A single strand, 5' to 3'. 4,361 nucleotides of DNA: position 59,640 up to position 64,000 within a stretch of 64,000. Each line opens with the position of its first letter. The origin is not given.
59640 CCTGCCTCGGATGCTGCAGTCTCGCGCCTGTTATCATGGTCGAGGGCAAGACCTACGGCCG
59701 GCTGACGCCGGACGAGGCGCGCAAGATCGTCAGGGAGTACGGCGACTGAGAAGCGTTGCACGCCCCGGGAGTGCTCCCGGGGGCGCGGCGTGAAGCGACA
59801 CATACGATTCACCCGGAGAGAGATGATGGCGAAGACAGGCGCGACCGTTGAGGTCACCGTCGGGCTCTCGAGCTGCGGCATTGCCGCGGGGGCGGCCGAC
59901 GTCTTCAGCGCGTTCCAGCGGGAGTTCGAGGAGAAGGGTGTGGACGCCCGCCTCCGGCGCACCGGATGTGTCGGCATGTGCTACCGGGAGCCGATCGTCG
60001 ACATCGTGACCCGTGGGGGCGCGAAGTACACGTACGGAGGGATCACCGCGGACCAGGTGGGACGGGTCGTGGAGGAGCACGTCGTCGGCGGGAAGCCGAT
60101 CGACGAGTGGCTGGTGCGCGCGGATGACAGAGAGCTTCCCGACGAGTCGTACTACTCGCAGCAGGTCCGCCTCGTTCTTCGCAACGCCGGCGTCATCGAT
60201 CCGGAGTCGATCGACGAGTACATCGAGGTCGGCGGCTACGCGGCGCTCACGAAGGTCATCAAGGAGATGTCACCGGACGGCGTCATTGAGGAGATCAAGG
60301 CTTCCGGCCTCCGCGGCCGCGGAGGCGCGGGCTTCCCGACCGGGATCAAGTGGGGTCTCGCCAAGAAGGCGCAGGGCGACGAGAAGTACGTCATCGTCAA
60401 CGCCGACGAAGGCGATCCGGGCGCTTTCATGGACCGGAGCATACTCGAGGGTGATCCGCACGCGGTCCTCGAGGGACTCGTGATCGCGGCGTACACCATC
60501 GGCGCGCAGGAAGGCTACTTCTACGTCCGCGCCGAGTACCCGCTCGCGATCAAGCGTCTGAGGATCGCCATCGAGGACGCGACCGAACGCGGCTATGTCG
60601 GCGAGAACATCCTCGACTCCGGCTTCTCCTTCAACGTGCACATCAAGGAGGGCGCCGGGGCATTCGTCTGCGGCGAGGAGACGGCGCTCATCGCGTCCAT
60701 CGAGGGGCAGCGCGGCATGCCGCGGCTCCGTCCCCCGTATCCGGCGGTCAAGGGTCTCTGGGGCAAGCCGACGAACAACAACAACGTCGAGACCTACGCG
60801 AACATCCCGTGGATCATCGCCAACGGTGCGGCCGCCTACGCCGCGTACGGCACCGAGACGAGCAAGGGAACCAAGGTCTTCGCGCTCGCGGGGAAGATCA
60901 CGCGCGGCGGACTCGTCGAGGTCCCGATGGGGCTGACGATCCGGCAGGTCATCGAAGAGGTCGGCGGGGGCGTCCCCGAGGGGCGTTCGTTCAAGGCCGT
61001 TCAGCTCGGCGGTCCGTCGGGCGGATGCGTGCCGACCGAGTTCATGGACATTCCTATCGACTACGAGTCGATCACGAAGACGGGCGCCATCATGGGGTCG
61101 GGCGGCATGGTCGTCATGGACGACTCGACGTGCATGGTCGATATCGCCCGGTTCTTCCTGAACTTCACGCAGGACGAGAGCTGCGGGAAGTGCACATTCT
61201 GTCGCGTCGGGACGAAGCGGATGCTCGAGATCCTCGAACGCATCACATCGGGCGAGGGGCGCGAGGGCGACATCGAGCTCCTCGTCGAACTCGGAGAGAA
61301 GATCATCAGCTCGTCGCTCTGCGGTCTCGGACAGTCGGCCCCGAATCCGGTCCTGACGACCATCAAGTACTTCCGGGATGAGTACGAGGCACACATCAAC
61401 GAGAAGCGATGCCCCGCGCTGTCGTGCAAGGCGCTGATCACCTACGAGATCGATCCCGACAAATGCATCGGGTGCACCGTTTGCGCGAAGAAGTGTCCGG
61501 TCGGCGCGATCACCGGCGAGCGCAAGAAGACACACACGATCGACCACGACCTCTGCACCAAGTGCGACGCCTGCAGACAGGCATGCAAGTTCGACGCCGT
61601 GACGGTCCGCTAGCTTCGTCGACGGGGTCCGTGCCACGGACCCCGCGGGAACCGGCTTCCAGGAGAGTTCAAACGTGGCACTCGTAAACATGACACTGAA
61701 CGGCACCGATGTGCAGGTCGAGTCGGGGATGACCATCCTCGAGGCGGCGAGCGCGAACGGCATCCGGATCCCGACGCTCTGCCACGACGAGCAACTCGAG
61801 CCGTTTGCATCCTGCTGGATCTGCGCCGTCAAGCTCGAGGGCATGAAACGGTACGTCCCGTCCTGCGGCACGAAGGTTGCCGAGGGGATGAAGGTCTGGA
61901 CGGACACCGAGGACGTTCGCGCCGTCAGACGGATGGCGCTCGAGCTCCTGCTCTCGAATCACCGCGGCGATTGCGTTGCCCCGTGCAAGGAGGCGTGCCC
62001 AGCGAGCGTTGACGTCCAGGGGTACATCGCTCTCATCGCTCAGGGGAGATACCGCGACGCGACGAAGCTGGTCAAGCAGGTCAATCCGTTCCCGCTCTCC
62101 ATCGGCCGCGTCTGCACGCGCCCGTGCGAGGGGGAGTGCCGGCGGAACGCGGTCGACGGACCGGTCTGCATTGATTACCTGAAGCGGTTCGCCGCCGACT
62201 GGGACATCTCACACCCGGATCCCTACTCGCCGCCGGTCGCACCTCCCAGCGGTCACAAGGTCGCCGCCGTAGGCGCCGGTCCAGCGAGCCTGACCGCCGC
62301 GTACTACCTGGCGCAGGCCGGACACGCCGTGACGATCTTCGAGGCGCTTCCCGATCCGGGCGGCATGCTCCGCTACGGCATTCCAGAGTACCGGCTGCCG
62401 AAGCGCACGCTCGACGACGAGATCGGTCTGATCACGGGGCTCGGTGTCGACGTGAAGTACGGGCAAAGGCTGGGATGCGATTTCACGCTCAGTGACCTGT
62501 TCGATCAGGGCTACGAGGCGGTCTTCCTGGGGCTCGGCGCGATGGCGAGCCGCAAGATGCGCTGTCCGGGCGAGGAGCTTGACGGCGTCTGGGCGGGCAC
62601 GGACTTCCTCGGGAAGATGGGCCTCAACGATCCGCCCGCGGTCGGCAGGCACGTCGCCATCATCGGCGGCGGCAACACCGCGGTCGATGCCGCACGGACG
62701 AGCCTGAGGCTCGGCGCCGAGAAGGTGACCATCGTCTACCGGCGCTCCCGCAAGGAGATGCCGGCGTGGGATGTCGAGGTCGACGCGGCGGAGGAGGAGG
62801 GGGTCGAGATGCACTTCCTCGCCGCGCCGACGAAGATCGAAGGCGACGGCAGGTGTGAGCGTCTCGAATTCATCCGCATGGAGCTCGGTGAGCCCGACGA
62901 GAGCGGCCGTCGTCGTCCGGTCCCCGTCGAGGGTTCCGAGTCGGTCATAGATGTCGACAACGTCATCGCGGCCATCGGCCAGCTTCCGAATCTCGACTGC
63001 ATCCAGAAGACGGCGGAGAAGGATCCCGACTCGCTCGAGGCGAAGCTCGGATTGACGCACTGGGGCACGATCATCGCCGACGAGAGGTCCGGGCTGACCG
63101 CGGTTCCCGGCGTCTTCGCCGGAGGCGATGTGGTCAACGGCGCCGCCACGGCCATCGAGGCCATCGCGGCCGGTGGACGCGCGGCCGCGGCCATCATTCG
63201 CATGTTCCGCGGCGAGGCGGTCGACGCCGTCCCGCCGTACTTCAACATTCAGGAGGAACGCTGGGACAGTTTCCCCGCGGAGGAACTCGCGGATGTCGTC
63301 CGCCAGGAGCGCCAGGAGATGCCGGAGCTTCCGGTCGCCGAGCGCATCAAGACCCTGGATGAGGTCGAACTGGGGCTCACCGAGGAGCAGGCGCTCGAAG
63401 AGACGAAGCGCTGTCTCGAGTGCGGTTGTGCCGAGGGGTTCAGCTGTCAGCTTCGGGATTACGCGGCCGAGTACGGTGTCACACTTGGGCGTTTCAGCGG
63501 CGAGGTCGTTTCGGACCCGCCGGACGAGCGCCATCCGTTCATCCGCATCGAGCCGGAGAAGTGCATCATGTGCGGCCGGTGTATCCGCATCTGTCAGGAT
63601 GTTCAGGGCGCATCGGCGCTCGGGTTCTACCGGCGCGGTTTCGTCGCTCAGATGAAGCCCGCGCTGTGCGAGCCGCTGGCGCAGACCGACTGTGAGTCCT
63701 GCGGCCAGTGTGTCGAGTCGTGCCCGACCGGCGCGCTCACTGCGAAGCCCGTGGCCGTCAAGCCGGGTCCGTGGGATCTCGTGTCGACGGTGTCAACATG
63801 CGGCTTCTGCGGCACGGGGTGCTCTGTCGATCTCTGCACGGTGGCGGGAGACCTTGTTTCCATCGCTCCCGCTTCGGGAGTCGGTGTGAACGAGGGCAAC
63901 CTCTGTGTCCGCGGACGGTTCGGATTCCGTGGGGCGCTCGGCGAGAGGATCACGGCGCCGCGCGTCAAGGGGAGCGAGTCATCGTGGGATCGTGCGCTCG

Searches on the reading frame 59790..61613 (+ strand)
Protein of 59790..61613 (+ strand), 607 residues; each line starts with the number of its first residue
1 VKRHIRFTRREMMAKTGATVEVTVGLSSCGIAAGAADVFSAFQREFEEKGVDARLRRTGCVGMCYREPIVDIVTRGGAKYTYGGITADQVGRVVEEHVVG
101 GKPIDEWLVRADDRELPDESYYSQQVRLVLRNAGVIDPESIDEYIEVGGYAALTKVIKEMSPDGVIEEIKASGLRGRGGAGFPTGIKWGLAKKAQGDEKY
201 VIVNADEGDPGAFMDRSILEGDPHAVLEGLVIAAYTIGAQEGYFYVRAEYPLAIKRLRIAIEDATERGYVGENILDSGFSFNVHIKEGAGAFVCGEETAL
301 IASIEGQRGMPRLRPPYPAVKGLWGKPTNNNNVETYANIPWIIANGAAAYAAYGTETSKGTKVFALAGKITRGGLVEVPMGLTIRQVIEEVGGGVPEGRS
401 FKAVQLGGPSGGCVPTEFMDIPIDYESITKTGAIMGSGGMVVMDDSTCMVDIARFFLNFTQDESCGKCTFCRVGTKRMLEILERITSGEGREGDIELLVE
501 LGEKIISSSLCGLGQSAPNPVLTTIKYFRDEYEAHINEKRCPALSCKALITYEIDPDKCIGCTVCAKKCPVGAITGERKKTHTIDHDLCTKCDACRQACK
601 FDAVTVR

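Call 65: search_protein_families(library=pfam, proteins=[window:59790-61613:+], max_evalue=0.00001)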
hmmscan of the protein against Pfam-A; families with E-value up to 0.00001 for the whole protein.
window:59790-61613:+ (607 aa): 8 families
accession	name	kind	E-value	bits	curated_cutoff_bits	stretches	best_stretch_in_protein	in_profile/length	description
PF01512.22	Complex1_51K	-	2e-46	158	31.2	1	169-340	1-149/150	Nuo51 FMN-binding domain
PF10589.14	NADH_4Fe-4S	-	3.5e-36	123.4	23.5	1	451-535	1-85/85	NADH-ubiquinone oxidoreductase-F iron-sulfur binding region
PF00037.32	Fer4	-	9.1e-12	44.7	21.1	1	552-575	1-24/24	4Fe-4S binding domain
PF14697.11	Fer4_21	-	1.5e-09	38.2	35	1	553-605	2-58/59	4Fe-4S dicluster domain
PF12838.12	Fer4_7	-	1.7e-08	35.2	27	1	558-603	1-52/52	4Fe-4S dicluster domain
PF12837.12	Fer4_6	-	4.1e-06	26.9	25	1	553-574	3-24/24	4Fe-4S binding domain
PF10531.15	SLBB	-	4.5e-06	26.8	27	1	364-412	2-53/55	SLBB domain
PF13237.11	Fer4_10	-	5.2e-06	26.7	25.5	1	553-599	3-52/53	4Fe-4S dicluster domain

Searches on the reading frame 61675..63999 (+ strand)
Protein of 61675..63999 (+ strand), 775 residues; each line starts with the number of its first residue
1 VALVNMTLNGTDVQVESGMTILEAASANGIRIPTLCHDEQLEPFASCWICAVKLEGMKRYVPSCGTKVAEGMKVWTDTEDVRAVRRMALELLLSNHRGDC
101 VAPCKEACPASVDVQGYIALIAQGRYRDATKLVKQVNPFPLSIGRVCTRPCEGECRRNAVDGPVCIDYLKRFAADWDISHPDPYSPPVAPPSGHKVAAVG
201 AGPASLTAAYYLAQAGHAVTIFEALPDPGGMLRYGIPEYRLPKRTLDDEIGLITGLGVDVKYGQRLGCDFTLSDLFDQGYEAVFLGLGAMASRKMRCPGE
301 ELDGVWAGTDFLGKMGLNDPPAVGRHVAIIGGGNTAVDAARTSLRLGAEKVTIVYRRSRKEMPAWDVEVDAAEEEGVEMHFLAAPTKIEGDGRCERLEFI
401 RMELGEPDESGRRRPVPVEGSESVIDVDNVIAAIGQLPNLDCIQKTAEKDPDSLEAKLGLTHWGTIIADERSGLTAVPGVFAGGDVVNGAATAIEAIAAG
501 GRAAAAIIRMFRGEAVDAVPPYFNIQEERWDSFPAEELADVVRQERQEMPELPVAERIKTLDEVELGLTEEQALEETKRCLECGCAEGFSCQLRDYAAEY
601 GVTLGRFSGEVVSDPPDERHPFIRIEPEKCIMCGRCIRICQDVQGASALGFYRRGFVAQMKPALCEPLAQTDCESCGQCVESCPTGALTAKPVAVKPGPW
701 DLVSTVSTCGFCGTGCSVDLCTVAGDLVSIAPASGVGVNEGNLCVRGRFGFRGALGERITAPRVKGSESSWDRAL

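Call 95: search_protein_families(library=pfam, proteins=[window:61675-63999:+], max_evalue=0.0001)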
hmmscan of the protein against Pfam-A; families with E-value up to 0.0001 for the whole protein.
window:61675-63999:+ (775 aa): 12 families
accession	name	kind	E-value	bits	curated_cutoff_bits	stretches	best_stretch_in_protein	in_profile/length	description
PF07992.20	Pyr_redox_2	-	1.7e-32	113.5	26.1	1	195-500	2-291/291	Pyridine nucleotide-disulphide oxidoreductase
PF14691.11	Fer4_20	-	4.2e-20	72.1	25.8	1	100-178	27-109/113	Dihydroprymidine dehydrogenase domain II, 4Fe-4S cluster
PF13510.11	Fer2_4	-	2.2e-18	66.5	22.8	1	3-78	3-81/82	2Fe-2S iron-sulfur cluster binding domain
PF00070.33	Pyr_redox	-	2.9e-11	44.1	22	1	326-393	1-71/82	Pyridine nucleotide-disulphide oxidoreductase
PF22117.2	Fer4_Nqo3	-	6.2e-10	39.6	27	1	621-689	2-67/67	NADH-quinone oxidoreductase subunit 3, ferredoxin-like domain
PF04879.21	Molybdop_Fe4S4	-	2.2e-09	37.6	22.7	1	705-751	4-50/55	Molybdopterin oxidoreductase Fe4S4 domain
PF13450.12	NAD_binding_8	-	8.4e-09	36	21.9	1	199-232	2-35/68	NAD(P)-binding Rossmann-like domain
PF13738.12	Pyr_redox_3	-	4e-08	33.3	30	1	324-445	164-276/305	Pyridine nucleotide-disulphide oxidoreductase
PF00037.32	Fer4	-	1.5e-06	28.2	21.1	1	672-689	7-24/24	4Fe-4S binding domain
PF01266.30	DAO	-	6.1e-06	26.4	27.9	0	196-230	2-37/353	FAD dependent oxidoreductase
PF14697.11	Fer4_21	-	6.2e-06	26.7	35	1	624-687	2-56/59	4Fe-4S dicluster domain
PF12838.12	Fer4_7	-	2.3e-05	25.2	27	0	673-716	2-44/52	4Fe-4S dicluster domain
